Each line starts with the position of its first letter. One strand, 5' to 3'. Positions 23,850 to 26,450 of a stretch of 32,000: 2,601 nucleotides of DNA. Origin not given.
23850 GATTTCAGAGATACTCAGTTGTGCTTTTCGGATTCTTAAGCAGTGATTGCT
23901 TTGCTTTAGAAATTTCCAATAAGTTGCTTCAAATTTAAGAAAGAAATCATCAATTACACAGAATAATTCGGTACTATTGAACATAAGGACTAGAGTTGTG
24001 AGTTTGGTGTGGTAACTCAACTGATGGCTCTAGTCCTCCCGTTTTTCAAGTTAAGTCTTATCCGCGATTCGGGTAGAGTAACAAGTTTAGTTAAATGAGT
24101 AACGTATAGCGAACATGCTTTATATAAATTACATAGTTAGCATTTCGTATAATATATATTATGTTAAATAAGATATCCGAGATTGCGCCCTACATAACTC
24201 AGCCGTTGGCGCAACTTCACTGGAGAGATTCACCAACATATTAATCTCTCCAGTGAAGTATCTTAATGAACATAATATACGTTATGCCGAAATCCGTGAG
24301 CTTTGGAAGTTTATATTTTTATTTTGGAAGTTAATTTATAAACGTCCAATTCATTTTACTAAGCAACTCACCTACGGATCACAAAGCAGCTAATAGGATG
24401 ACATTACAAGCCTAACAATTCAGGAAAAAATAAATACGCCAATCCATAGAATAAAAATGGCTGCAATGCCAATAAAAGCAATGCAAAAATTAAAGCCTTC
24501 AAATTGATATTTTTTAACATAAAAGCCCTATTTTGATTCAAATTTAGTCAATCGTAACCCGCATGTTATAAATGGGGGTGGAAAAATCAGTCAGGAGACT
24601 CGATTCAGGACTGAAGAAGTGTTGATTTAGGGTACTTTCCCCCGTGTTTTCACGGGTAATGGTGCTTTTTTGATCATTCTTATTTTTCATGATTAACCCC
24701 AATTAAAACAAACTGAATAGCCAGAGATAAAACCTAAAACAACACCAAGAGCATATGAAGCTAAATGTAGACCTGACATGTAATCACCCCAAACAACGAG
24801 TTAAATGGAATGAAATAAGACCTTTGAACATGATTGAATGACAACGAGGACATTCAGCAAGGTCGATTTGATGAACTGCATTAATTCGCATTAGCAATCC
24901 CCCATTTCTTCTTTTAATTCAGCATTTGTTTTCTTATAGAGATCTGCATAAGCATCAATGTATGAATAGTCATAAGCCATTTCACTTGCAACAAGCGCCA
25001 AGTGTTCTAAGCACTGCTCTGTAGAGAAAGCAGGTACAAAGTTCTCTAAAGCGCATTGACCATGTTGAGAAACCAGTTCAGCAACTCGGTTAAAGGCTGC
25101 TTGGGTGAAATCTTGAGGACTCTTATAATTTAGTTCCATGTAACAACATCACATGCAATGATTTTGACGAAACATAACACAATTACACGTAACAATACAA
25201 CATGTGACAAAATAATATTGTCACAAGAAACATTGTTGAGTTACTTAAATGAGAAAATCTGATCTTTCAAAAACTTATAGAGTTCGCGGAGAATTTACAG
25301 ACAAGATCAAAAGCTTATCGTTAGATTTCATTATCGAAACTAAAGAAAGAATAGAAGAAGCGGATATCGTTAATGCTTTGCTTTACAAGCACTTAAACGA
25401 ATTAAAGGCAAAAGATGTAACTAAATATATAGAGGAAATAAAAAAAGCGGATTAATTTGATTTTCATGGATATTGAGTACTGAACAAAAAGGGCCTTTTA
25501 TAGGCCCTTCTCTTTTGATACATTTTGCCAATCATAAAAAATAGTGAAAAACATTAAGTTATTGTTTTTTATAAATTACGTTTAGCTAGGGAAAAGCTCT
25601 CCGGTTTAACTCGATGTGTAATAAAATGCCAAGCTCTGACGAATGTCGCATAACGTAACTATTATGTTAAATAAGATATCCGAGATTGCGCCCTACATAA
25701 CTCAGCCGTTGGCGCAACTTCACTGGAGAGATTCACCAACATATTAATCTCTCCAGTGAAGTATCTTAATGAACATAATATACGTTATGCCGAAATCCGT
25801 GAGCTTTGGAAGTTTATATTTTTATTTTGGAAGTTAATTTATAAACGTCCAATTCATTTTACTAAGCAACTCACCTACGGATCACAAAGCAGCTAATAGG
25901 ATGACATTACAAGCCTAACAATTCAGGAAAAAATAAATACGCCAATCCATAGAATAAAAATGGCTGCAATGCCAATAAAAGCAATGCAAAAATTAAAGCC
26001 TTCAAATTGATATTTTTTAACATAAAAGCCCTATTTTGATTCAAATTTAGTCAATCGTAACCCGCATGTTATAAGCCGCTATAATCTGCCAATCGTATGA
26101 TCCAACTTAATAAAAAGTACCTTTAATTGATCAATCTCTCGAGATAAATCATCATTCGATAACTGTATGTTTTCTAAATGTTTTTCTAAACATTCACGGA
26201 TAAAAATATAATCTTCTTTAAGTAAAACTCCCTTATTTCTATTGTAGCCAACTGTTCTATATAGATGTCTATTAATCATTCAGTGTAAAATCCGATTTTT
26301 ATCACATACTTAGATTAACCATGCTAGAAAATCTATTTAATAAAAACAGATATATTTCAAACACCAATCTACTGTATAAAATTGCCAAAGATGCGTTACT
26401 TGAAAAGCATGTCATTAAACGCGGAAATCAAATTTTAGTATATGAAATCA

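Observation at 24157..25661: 1.5-kb mini-phage (satellite-like) copy in tandem with its helper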

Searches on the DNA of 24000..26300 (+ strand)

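Call 10: search_dna_similar(query=window:24100-25700:+, collection=plasmids, mode=near, max_rows=20)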
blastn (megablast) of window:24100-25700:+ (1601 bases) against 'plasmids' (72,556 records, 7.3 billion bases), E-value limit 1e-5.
Records with a match: 3; places in all: 4; records where one place covers at least 80% of the query: 0.
Best place of each record, by identity: 80-90% 3.
By first word of the organism name: Acinetobacter 3.
By predicted mobility (MOB-suite, as given by PLSDB): mobilizable 3.
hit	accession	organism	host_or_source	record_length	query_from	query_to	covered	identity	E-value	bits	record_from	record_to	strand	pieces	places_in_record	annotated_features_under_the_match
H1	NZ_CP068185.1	Acinetobacter johnsonii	-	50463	428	1022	24%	85.8%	2e-57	402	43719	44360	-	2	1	hypothetical protein (x2)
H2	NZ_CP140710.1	Acinetobacter johnsonii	Homo sapiens,mixed culture,urine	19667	428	1022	24%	85.8%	2e-57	402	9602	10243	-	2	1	hypothetical protein (x2)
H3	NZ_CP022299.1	Acinetobacter johnsonii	-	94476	44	472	13%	81.7%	4e-14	174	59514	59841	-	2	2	none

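Call 80: search_rna_families(source=window, start=24000, end=26300, threshold=evalue, max_evalue=1)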
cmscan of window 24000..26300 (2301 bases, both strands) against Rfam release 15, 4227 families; matches with E-value up to 1: 6.
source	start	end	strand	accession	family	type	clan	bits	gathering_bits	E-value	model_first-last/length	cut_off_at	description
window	25486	25631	-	RF00082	SraG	Gene; sRNA;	-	25.6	50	0.12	1-177/177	no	SraG RNA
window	25401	25512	+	RF00082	SraG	Gene; sRNA;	-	24.8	50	0.18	1-177/177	no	SraG RNA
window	24214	24259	-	RF04036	mir-2076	Gene; miRNA;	-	22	90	0.24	8-60/68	no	mir-2076 microRNA precursor family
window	25717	25762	-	RF04036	mir-2076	Gene; miRNA;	-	22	90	0.24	8-60/68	no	mir-2076 microRNA precursor family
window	25487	25518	+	RF00489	ctRNA_p42d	Gene; antisense;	-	19.5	50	0.65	1-46/46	no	ctRNA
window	24142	24169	+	RF02731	JA03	Gene; sRNA;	-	18.3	44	0.36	153-180/274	no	Aggregatibacter sRNA JA03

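Call 84: get_annotated_region(hit=H1, flank=4000)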
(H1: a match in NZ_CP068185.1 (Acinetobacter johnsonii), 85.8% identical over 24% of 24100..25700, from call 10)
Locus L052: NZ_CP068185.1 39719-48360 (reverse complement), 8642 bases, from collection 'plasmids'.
description: Acinetobacter johnsonii strain FDAARGOS_1094 plasmid unnamed1, complete sequence
organism: Acinetobacter johnsonii (NCBI taxid 40214)
taxonomy: Bacteria; Pseudomonadota; Gammaproteobacteria; Moraxellales; Moraxellaceae; Acinetobacter; Acinetobacter johnsonii
host: -; source: -; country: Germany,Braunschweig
typing (MOB-suite, as given by PLSDB): mobilizable; replicon rep_cluster_1656; relaxase MOBP
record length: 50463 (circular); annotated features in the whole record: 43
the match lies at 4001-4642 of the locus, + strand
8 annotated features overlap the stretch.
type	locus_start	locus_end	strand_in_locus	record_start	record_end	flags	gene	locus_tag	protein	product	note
CDS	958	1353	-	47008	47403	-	-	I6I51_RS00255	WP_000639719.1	type II toxin-antitoxin system VapC family toxin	-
CDS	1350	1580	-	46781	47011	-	vapB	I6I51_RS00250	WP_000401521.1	type II toxin-antitoxin system VapB family antitoxin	-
CDS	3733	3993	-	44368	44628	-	-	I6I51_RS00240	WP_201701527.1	hypothetical protein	-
CDS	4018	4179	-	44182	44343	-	-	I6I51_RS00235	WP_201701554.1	hypothetical protein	-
CDS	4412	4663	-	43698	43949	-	-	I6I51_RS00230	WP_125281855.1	hypothetical protein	-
CDS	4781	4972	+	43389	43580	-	-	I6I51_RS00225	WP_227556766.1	hypothetical protein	-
CDS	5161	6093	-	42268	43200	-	-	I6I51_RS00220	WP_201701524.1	IS5 family transposase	-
CDS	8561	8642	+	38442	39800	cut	chrA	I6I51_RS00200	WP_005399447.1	chromate efflux transporter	GO:0015703 - chromate transport [Evidence IEA]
